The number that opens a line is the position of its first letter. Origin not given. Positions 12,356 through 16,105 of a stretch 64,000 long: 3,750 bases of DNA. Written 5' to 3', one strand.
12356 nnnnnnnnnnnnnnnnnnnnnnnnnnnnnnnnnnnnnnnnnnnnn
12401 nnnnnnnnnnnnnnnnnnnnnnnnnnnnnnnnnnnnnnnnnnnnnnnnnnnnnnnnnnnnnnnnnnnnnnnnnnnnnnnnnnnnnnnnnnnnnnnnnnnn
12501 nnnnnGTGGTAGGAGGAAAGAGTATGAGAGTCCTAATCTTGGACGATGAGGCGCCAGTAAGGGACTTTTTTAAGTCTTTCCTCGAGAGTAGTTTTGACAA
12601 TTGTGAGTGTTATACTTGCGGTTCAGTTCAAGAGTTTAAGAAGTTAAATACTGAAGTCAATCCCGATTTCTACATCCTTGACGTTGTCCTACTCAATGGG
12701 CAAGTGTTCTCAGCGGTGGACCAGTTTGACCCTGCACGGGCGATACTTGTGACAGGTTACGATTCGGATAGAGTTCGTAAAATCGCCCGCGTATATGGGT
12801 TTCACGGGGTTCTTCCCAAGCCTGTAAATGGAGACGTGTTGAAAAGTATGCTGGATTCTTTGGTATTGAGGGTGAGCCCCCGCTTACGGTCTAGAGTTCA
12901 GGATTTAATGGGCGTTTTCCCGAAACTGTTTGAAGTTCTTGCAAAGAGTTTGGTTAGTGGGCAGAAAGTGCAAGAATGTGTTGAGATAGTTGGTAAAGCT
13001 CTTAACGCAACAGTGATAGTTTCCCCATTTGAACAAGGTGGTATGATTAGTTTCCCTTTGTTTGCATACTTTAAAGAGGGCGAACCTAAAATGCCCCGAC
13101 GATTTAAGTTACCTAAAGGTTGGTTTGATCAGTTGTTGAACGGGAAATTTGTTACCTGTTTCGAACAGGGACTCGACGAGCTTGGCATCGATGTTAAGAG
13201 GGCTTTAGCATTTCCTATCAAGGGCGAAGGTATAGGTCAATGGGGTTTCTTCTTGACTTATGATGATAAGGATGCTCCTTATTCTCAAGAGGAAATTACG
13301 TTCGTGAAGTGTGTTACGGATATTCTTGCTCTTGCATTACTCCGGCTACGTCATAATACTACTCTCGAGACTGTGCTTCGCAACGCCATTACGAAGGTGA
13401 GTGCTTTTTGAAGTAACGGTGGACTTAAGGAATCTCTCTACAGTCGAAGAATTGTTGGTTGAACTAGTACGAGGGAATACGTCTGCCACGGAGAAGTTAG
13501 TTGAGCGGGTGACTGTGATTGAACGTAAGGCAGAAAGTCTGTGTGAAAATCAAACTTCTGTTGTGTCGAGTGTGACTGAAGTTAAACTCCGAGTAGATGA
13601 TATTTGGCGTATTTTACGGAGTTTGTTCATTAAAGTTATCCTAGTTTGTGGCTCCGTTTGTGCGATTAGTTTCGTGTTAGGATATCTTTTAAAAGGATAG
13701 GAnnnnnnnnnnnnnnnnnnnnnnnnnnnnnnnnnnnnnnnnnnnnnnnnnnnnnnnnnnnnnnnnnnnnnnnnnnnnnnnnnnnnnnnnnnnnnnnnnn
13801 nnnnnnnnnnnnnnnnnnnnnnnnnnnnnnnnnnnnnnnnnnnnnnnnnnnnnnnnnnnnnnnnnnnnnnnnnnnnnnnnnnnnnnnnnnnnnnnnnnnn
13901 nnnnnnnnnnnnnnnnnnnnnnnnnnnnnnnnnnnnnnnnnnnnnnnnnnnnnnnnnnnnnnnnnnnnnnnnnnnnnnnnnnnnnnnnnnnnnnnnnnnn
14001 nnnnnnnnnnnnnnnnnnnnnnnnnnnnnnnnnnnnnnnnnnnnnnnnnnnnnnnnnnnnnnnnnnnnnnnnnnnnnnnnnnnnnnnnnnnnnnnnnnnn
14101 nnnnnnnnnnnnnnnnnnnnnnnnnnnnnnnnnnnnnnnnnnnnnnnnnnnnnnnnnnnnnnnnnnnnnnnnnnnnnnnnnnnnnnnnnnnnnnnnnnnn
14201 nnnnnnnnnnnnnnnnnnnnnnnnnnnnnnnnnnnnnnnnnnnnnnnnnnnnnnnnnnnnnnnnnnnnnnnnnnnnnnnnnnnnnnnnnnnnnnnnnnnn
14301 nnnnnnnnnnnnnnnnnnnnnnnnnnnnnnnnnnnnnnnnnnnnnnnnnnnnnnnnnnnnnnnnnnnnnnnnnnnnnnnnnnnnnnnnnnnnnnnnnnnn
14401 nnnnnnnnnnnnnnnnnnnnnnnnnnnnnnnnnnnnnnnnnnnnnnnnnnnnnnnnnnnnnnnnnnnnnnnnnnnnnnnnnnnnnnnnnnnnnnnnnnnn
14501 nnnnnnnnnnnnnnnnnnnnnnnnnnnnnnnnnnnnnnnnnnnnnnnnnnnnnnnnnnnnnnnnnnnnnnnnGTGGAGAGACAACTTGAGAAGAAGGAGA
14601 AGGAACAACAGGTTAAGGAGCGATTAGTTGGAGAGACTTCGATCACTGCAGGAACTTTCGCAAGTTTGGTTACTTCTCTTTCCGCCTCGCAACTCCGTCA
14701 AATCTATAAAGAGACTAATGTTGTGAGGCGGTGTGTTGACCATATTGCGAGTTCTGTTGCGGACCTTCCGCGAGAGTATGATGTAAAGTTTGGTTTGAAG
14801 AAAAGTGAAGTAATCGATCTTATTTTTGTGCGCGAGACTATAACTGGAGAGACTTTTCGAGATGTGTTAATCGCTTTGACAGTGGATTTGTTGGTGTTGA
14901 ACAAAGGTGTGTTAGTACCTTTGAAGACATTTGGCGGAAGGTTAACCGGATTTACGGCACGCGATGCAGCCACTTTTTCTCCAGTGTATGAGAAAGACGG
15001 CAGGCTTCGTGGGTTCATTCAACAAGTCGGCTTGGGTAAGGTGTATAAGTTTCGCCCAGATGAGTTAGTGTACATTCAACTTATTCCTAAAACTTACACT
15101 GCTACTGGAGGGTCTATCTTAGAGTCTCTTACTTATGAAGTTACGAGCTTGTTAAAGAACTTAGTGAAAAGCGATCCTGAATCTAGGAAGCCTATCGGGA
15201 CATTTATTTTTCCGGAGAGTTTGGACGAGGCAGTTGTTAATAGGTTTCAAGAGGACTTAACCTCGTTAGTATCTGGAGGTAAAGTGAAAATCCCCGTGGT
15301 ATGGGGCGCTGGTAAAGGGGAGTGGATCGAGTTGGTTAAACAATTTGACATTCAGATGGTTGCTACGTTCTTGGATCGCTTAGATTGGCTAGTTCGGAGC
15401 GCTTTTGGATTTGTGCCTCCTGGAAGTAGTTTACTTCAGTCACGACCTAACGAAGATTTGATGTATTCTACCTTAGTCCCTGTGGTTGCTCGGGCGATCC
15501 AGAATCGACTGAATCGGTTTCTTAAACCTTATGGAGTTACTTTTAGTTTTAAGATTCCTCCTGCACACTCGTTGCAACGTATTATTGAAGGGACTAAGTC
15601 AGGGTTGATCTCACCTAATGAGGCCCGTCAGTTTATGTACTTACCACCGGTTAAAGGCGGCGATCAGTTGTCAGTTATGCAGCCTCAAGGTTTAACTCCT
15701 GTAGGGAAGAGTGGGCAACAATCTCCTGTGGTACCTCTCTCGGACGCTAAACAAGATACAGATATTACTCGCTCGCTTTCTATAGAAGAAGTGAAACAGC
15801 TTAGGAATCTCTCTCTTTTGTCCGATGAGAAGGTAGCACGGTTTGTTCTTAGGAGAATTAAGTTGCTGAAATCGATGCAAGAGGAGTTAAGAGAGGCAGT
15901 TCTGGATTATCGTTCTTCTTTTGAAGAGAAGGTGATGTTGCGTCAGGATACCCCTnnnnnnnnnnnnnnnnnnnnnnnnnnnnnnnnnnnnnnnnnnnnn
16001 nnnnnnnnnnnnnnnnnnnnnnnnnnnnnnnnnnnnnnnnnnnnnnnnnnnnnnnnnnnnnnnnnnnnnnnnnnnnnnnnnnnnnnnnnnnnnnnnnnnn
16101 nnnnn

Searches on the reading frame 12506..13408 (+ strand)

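Call 33: search_protein_families(library=phrogs, proteins=[window:12506-13408:+], max_evalue=0.001)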
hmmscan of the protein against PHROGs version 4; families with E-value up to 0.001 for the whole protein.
window:12506-13408:+ (301 aa): 2 families
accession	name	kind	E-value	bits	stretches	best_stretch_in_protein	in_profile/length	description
phrog_5982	-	unknown function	5.9e-07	28.7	1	4-122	866-987/1030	-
phrog_731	-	unknown function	2.5e-05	24.7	1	7-123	2-120/227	-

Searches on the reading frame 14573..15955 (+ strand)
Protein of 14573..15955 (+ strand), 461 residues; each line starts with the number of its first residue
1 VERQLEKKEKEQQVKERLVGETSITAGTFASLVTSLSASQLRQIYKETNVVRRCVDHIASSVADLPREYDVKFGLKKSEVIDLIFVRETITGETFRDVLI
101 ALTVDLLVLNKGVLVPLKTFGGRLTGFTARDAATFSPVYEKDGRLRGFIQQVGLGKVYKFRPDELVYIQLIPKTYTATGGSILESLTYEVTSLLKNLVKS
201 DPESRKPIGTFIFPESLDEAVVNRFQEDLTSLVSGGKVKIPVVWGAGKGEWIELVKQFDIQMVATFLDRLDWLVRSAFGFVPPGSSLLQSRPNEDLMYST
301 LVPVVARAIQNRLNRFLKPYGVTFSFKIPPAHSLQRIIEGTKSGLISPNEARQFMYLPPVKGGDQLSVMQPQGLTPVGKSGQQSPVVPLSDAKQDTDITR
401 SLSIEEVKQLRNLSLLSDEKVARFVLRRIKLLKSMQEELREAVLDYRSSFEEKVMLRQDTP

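Call 5: search_protein_families(library=pfam, proteins=[window:14573-15955:+], max_evalue=10)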
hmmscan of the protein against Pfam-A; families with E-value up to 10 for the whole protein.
seq(461 aa): 1 family
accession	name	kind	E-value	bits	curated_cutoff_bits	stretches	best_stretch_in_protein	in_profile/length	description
PF04860.17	Phage_portal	-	7.9e-05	22.4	39.1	1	50-190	2-140/321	Phage portal protein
